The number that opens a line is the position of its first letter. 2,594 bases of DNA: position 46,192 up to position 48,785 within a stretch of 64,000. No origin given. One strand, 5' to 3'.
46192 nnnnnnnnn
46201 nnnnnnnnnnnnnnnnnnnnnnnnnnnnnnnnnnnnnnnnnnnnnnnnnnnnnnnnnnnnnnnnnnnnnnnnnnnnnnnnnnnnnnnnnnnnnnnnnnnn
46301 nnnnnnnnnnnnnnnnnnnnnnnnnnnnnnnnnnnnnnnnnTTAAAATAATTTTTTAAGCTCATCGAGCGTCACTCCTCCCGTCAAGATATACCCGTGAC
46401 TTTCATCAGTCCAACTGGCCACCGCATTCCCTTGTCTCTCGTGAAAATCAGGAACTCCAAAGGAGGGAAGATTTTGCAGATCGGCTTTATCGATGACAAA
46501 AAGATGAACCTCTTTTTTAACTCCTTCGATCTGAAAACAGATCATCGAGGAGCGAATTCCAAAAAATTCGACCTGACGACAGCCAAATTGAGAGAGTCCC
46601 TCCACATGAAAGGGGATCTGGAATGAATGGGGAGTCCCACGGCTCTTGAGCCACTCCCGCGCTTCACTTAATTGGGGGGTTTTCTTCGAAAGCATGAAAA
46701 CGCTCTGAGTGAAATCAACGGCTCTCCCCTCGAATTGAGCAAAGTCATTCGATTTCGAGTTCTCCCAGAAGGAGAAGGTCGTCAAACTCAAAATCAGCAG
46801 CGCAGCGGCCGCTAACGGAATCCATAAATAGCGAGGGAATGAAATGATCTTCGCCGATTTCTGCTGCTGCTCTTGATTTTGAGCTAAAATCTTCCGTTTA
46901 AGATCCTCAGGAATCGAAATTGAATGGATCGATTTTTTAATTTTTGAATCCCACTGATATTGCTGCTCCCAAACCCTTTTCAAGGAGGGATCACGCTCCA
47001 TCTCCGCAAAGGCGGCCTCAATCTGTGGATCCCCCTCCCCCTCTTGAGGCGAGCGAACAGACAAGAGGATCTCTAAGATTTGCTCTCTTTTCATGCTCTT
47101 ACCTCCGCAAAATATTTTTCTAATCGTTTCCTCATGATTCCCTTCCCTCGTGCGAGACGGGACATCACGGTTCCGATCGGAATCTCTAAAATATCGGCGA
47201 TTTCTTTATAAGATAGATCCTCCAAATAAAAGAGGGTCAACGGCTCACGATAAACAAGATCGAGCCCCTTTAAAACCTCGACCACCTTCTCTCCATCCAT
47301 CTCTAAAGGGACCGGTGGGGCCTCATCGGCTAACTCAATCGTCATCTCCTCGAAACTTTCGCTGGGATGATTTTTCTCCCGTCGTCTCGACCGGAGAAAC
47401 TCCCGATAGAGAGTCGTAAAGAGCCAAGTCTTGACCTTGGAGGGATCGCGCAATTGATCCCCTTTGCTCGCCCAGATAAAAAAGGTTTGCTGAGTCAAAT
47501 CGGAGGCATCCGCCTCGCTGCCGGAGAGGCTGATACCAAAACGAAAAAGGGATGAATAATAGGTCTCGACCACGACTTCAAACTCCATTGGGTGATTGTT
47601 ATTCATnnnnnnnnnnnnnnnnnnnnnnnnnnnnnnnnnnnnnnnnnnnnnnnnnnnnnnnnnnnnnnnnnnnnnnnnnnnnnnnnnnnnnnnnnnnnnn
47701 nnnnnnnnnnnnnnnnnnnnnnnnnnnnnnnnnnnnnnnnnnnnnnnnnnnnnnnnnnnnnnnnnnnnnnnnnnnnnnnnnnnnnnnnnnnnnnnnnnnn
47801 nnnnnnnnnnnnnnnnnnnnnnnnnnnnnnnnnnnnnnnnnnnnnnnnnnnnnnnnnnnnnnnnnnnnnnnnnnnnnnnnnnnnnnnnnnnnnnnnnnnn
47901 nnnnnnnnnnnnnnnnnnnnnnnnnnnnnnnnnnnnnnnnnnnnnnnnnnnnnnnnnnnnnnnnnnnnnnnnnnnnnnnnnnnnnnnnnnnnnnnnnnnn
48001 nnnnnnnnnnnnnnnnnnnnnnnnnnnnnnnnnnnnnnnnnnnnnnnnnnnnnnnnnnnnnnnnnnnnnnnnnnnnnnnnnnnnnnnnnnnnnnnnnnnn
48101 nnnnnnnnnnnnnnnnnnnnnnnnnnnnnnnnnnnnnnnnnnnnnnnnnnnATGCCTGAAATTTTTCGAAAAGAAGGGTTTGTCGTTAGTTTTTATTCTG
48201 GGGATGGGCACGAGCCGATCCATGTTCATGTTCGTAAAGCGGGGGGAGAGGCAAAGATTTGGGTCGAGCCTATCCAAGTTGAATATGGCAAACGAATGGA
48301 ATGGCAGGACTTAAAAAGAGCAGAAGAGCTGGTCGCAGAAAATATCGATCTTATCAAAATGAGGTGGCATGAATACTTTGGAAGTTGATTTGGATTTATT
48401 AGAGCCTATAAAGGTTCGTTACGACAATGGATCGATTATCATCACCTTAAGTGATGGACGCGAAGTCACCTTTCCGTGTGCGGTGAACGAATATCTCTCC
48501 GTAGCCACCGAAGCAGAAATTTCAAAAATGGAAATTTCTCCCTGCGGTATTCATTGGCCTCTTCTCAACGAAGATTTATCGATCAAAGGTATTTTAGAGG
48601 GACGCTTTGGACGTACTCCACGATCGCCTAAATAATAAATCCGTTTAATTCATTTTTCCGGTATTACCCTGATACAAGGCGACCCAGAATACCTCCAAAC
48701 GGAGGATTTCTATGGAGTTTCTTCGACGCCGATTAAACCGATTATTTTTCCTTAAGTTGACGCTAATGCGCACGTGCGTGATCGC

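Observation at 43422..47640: ECF-sigma-linked MNIO (DUF692) RiPP-like metallophore cluster with an atypical secreted Cys-repeat precursor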

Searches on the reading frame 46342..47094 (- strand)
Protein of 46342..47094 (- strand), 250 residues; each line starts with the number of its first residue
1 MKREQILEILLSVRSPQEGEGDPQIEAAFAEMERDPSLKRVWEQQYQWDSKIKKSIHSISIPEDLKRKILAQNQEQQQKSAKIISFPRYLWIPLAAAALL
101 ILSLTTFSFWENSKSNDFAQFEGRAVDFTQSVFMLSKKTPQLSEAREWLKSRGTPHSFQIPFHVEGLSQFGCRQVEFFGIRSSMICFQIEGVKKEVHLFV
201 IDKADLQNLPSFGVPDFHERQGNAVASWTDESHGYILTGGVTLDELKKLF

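Call 3: search_protein_families(library=pfam, proteins=[window:46342-47094:-], max_evalue=1)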
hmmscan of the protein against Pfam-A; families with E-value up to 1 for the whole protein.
window:46342-47094:- (250 aa): 3 families
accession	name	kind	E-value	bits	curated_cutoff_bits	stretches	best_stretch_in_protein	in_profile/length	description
PF11859.13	DUF3379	-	2.1e-05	24.4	33.2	1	26-114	19-103/232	Protein of unknown function (DUF3379)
PF10039.14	DUF2275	-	0.14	12.8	24.6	1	62-119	5-58/210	Predicted integral membrane protein (DUF2275)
PF23529.1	Microp_apicomplexa_16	-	0.17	12.3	27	1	80-107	22-49/73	Apicomplexa microprotein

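Call 4: search_protein_families(library=ncbifam, proteins=[window:46342-47094:-], max_evalue=1)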
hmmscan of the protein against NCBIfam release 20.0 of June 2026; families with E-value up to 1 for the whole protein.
window:46342-47094:- (250 aa): 2 families
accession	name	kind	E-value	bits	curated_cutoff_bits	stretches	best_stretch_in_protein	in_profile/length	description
NF047528.1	LIMLP_03685_anti-sigma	equivalog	0.00048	19.4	200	1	28-116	13-89/347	LIMLP_03685 family anti-sigma factor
NF010501.0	PRK13920.1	subfamily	0.15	11.7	225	1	24-125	23-122/213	putative anti-sigmaE protein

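Call 54: find_homologous_proteins(query=window:46342-47094:-, max_evalue=0.001)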
Query window:46342-47094:- (250 aa): 6 proteins with E <= 0.001 among 813 candidates.
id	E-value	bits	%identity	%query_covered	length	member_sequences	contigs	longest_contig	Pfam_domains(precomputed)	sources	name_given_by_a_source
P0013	3.5e-146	503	89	100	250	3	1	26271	-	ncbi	-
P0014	3.5e-130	451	91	88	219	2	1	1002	-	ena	-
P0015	7.9e-105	367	64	100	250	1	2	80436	-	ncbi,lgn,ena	-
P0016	6.8e-102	358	63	100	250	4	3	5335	-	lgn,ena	-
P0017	3.0e-89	316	55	100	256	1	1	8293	-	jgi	jgi:hypothetical protein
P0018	1.4e-86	308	54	100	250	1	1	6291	-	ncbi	ncbi:MAG: hypothetical protein V4507_15435 [Verrucomicrobiota bacterium]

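Call 66: predict_structure(alignment_id=A3)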
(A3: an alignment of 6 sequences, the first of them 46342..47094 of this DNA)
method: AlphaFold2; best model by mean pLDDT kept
length: 250 residues; sequences in the alignment: 6
mean_pLDDT: 57.8   pTM: 0.44
mean pLDDT of the five models: 57.8, 48.0, 47.3, 46.2, 45.2
residues with pLDDT >= 90: 0; 70-90: 89; 50-70: 58; < 50: 103
segments of 3 or more residues with pLDDT < 50: 52-66, 68-70, 72-88, 91-113, 131-173
pLDDT, mean of each block of 10 residues (from residue 1): 73 64 80 85 67 39 45 44 42 46 39 61 68 35 37 30 32 53 58 66 73 77 80 76 74
secondary structure, 60 per line:
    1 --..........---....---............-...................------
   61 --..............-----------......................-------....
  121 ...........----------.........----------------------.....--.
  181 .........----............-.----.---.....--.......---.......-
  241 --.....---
elements in order: H3-12 H16-19 H23-34 H36-54 H63-76 H88-109 H118-131 H142-150 E173-177 E180-189 E194-202 E216-220 E223-229 E233-239 H243-247

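Call 68: fold_search(model_id=the predicted structure, library=pdb)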
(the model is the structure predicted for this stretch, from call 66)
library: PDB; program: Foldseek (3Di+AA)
matches with E <= 10: 1225; with E <= 0.001: 0
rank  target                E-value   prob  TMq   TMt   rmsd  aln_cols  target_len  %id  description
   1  2v43_B                8.8e-03  0.97  0.22  0.20  16.4       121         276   12  Crystal structure of RseB: a sensor for periplasmic stress response in E. coli (released 2007-08-28)
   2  2p4b_B                1.7e-02  0.99  0.22  0.21   4.3        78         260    9  Crystal structure of E.coli RseB (released 2007-05-22)
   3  6jau_A                2.7e-02  0.96  0.19  0.18   5.1        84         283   13  The complex structure of Pseudomonas aeruginosa MucA/MucB. (released 2020-01-29)
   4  6in9_A                2.9e-02  0.99  0.22  0.21   4.0        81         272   11  Crystal structure of MucB in complex with MucA(peri) (released 2019-07-24)
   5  5ezr                  2.9e-02  0.54  0.17  0.06  13.4       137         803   13  Crystal Structure of PVX_084705 bound to compound (released 2017-05-10)
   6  3m4w_C                3.3e-02  0.89  0.21  0.19  14.9       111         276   11  Structural basis for the negative regulation of bacterial stress response by RseB (released 2010-05-05)
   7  6in9_B                4.4e-02  0.97  0.22  0.21   4.0        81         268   11  Crystal structure of MucB in complex with MucA(peri) (released 2019-07-24)
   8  2p4b_A                4.9e-02  0.98  0.22  0.19   4.1        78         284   10  Crystal structure of E.coli RseB (released 2007-05-22)
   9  3m4w_A                5.6e-02  0.69  0.21  0.19  16.1       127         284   10  Structural basis for the negative regulation of bacterial stress response by RseB (released 2010-05-05)
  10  3m4w_D                5.9e-02  0.72  0.18  0.17  15.6       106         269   12  Structural basis for the negative regulation of bacterial stress response by RseB (released 2010-05-05)
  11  1vr8                  7.5e-02  0.91  0.21  0.36   6.5       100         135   13  Crystal structure of GTP binding regulator (TM1622) from Thermotoga Maritima at 1.75 A resolution (released 2005-03-15)
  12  2v42_B                7.5e-02  0.75  0.21  0.19  16.0       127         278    9  Crystal structure of RseB: a sensor for periplasmic stress response in E. coli (released 2007-08-28)
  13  4gkh_K                7.5e-02  0.35  0.19  0.18  18.9       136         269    7  Crystal structure of the aminoglycoside phosphotransferase APH(3')-Ia, with substrate kanamycin and small molecule inh (released 2012-09-05)
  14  2v43_C                1.0e-01  0.69  0.21  0.19  14.4       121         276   12  Crystal structure of RseB: a sensor for periplasmic stress response in E. coli (released 2007-08-28)
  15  8xey                  1.0e-01  0.38  0.16  0.13   9.9       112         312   11  The Crystal Structure of C-terminal kinase domain of RSK2 from Biortus (released 2024-03-06)
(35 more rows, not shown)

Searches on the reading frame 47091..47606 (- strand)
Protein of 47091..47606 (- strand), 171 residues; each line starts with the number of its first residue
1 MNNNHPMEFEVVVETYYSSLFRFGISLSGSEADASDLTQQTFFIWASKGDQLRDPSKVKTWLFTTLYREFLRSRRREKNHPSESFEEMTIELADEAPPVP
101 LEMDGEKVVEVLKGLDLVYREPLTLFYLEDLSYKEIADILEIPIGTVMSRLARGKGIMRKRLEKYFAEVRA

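Call 3: search_protein_families(library=pfam, proteins=[window:47091-47606:-], max_evalue=1)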
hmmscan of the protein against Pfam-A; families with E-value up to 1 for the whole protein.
window:47091-47606:- (171 aa): 6 families
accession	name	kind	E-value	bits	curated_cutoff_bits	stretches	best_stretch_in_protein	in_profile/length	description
PF08281.18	Sigma70_r4_2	-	5e-14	52.1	25.7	1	107-155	3-51/54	Sigma-70, region 4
PF04542.20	Sigma70_r2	-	5.4e-10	39.4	24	1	13-78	2-69/71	Sigma-70 region 2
PF04545.22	Sigma70_r4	-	2.4e-07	30.6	24.1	1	114-154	4-44/50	Sigma-70, region 4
PF04297.20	UPF0122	-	0.0086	16.7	22.7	1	123-159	26-62/101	Putative helix-turn-helix protein, YlxM / p13 like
PF22029.2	PhyR_sigma2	-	0.011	16.2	27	1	22-66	10-54/55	Sigma2 domain of PhyR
PF13412.12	HTH_24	-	0.042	13.9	21.9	1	130-153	17-40/48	Winged helix-turn-helix DNA-binding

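Call 4: search_protein_families(library=ncbifam, proteins=[window:47091-47606:-], max_evalue=1)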
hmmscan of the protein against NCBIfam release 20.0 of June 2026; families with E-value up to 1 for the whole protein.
window:47091-47606:- (171 aa): 85 families (the best 25 are shown)
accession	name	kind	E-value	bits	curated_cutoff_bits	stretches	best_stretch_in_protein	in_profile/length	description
NF009174.0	PRK12522.1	equivalog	9.2e-23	81.1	217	1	8-168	4-173/175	RNA polymerase sigma factor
TIGR02983.1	SigE-fam_strep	subfamily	3.1e-22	79.2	141.55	1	7-164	6-160/162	SigE family RNA polymerase sigma factor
NF009170.0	PRK12517.1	subfamily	1.6e-21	76.6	197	1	7-164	23-178/188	RNA polymerase sigma factor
TIGR02950.1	SigM_subfam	subfamily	3.4e-21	75.8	147.95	1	10-162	3-158/159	RNA polymerase sigma factor, SigM family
NF009164.0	PRK12511.1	equivalog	1.5e-20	73.4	185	1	17-163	14-160/182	RNA polymerase sigma factor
NF007226.0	PRK09644.1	equivalog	2.1e-20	73.4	199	1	7-162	1-157/166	RNA polymerase sigma factor SigM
NF009185.0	PRK12533.1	equivalog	6.2e-19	68.5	248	1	27-160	49-191/231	RNA polymerase sigma factor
NF007216.0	PRK09638.1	equivalog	1.7e-18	67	194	1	9-164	20-176/180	RNA polymerase sigma factor SigY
NF007223.0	PRK09641.1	equivalog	7.6e-18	65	209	1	9-164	20-186/187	RNA polymerase sigma factor SigW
TIGR02937.1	sigma70-ECF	superfamily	9.8e-18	64.3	42.9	1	9-162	3-165/165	sigma-70 family RNA polymerase sigma factor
TIGR02947.1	SigH_actino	hypoth_equivalog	1.3e-17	64.2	251.55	2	106-167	123-184/193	RNA polymerase sigma-70 factor, TIGR02947 family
NF006930.0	PRK09415.1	subfamily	9.6e-17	61.4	198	1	12-164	21-177/179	RNA polymerase factor sigma C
NF009171.0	PRK12518.1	equivalog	1.2e-16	61.1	208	1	25-164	45-186/191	RNA polymerase sigma factor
NF007229.0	PRK09647.1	equivalog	3.8e-16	59.1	265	1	8-164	45-204/220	RNA polymerase sigma factor SigE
TIGR02985.1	Sig70_bacteroi1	subfamily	7.9e-16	58.7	126.4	1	8-162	2-162/162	RNA polymerase sigma-70 factor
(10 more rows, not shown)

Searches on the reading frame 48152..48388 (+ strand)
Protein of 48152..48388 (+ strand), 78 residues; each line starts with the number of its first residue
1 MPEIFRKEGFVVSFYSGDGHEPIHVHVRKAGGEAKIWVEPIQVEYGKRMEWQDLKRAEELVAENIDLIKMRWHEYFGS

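Call 82: search_protein_families(library=pfam, proteins=[window:48152-48388:+], max_evalue=0.01)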
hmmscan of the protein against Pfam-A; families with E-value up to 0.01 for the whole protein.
window:48152-48388:+ (78 aa): 1 family
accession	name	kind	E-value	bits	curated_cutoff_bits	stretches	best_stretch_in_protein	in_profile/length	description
PF13711.11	DUF4160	-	1.8e-16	60.5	23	1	9-73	1-65/65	Domain of unknown function (DUF4160)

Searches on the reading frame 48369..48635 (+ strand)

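Call 82: search_protein_families(library=pfam, proteins=[window:48369-48635:+], max_evalue=0.01)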
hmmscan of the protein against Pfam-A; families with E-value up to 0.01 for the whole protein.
window:48369-48635:+ (88 aa): 1 family
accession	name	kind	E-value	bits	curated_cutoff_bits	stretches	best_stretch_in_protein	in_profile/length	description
PF10387.14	DUF2442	-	6.8e-14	52.3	23.9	1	14-80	2-71/72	Protein of unknown function (DUF2442)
